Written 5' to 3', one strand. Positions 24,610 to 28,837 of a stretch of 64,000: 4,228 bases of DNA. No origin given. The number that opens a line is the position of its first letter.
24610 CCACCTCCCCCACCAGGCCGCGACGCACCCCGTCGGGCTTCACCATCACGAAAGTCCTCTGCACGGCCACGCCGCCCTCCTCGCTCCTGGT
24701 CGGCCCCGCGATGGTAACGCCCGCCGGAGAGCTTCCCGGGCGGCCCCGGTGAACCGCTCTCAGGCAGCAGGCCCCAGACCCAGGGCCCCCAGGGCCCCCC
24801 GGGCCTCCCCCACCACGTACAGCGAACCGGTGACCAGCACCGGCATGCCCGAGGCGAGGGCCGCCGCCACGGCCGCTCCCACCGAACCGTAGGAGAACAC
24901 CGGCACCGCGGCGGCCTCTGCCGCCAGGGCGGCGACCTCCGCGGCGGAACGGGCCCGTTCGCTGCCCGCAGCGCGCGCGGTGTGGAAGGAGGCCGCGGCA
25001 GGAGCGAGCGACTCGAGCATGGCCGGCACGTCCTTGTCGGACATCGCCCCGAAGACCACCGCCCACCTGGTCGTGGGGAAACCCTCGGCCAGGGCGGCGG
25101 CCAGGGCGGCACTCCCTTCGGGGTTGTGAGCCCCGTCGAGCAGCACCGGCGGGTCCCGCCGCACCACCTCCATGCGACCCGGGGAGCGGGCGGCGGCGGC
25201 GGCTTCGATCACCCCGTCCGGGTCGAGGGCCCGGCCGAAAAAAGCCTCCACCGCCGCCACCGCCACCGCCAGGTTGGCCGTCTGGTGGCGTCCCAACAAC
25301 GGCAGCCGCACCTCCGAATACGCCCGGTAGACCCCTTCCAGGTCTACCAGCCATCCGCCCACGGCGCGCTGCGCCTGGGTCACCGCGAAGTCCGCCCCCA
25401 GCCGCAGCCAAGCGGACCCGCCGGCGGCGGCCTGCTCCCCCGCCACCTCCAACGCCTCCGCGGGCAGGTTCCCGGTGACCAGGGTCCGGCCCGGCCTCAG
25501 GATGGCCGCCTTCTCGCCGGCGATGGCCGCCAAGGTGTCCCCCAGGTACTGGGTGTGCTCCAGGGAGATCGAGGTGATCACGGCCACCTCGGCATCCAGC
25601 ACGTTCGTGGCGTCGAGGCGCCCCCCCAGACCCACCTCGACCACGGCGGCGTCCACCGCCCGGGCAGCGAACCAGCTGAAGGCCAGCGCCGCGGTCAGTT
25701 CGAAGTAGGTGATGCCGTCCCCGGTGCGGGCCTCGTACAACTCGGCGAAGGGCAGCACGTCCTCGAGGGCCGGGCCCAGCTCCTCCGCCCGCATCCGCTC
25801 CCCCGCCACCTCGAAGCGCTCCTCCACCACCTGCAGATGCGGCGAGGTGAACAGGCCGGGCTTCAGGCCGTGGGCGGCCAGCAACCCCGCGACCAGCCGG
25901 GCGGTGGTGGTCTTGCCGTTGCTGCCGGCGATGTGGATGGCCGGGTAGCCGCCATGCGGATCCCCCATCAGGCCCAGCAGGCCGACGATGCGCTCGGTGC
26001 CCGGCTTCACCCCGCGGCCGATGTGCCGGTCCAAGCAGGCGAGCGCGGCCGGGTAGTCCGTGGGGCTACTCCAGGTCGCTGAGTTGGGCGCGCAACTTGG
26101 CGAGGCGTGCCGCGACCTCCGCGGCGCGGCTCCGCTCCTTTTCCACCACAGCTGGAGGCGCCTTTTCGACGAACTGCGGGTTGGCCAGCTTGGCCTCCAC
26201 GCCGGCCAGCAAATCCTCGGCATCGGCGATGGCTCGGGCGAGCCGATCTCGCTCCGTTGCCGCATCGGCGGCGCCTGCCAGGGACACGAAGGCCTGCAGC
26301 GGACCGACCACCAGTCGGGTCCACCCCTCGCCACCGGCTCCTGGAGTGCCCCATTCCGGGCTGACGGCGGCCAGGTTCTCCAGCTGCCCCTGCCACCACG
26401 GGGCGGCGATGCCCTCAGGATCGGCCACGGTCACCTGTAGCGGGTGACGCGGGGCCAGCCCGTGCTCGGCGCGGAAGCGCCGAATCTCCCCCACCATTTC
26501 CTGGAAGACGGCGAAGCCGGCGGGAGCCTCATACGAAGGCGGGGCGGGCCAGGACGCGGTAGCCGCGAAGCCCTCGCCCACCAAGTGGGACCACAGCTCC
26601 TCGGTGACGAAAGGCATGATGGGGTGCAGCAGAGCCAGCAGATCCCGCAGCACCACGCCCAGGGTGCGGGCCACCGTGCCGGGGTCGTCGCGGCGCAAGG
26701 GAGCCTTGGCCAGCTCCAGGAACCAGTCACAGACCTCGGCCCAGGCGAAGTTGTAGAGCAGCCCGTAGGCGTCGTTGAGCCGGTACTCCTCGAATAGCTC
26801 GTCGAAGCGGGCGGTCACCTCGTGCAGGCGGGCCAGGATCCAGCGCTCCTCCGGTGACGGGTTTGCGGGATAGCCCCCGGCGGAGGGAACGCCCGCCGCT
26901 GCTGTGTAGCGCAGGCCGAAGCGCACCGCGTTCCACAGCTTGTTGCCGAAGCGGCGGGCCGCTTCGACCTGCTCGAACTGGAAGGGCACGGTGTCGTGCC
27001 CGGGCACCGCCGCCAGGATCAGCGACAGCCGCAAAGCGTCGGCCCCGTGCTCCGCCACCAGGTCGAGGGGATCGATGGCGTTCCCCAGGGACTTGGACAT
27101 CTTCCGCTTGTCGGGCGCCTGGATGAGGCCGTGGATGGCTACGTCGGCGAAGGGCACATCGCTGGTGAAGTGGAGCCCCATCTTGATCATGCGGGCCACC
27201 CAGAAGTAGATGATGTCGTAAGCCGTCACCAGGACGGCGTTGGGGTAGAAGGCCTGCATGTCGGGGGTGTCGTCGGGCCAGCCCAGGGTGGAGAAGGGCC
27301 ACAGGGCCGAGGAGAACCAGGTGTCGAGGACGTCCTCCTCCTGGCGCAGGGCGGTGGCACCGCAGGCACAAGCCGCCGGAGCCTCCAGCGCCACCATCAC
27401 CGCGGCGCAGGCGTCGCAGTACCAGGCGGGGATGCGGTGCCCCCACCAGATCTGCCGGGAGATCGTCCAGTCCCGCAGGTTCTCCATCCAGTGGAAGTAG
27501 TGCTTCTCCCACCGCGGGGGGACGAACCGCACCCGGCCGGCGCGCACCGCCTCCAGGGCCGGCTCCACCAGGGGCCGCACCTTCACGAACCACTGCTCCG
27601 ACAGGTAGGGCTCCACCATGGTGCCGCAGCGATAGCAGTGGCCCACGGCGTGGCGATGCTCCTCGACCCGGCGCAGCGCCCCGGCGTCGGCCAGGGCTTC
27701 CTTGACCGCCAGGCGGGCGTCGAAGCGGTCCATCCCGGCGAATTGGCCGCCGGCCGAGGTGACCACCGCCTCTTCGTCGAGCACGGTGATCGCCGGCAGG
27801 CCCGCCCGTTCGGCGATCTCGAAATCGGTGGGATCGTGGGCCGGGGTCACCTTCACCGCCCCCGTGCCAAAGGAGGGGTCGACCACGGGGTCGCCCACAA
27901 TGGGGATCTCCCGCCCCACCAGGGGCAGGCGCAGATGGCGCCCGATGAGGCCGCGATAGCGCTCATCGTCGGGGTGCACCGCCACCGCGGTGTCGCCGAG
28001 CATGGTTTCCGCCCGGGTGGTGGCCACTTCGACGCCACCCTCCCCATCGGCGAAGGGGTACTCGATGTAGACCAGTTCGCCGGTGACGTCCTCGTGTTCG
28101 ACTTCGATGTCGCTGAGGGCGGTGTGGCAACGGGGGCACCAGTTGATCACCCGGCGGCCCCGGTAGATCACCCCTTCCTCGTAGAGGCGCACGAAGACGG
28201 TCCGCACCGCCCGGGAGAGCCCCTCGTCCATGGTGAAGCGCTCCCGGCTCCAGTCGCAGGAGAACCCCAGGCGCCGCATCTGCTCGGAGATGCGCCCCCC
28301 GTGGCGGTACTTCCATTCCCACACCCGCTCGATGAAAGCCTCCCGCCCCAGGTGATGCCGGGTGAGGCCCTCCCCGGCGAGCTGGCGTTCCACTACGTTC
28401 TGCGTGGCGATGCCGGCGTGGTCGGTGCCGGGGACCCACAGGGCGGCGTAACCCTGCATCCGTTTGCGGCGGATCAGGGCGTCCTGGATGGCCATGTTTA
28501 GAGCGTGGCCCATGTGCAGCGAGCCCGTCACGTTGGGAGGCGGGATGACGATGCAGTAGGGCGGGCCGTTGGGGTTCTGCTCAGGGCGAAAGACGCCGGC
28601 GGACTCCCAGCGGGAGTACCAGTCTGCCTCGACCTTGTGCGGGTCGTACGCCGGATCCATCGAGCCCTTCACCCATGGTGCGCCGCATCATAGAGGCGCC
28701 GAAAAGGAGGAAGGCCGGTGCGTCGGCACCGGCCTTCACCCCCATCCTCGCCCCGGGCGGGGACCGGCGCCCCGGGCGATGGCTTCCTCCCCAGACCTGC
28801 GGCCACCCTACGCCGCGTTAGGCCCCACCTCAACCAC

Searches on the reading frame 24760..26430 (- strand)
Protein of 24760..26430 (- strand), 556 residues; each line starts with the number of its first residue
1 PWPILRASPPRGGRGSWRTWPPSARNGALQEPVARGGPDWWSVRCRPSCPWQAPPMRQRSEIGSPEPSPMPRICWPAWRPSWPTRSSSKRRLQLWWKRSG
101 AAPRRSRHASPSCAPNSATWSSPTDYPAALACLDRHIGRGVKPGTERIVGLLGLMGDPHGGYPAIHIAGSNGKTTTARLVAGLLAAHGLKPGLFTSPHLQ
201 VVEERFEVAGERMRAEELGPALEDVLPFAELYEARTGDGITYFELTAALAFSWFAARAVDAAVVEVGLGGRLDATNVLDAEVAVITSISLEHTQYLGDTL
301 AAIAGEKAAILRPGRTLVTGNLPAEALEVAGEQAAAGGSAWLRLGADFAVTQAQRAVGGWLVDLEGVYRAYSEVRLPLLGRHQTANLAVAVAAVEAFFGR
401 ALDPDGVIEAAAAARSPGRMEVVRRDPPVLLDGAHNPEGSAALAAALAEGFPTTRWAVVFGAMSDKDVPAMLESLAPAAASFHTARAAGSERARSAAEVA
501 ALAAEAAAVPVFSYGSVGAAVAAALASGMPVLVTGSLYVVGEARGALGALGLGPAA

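Call 42: search_protein_families(library=pfam, proteins=[window:24760-26430:-], max_evalue=0.0001)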
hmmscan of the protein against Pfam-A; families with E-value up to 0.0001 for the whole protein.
window:24760-26430:- (556 aa): 2 families
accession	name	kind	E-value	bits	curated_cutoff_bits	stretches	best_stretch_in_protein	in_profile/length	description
PF02875.26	Mur_ligase_C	-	2.6e-16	61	28.4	1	418-536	1-126/127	Mur ligase, glutamate ligase domain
PF08245.18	Mur_ligase_M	-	2e-12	47.9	24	1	167-394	1-200/200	Mur ligase middle domain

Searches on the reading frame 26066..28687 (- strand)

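Call 42: search_protein_families(library=pfam, proteins=[window:26066-28687:-], max_evalue=0.0001)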
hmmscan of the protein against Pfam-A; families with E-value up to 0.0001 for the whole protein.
window:26066-28687:- (873 aa): 5 families
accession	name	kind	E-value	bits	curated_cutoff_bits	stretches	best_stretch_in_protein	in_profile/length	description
PF00133.28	tRNA-synt_1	-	1.5e-140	469.1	22.7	1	23-560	2-406/414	tRNA synthetases class I (I, L, M and V)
PF08264.19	Anticodon_1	-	1.1e-34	119.9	25.1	1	614-753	1-147/148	Anticodon-binding domain of tRNA ligase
PF09334.17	tRNA-synt_1g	-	3.2e-20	72.7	20.1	2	350-584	168-379/391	tRNA synthetases class I (M)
PF10458.14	Val_tRNA-synt_C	-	4.9e-16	59.2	25.9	1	808-872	1-65/66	Valyl tRNA synthetase tRNA binding arm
PF13603.12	tRNA-synt_1_2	-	2.8e-08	33.9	25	1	249-306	86-143/185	Leucyl-tRNA synthetase, editing domain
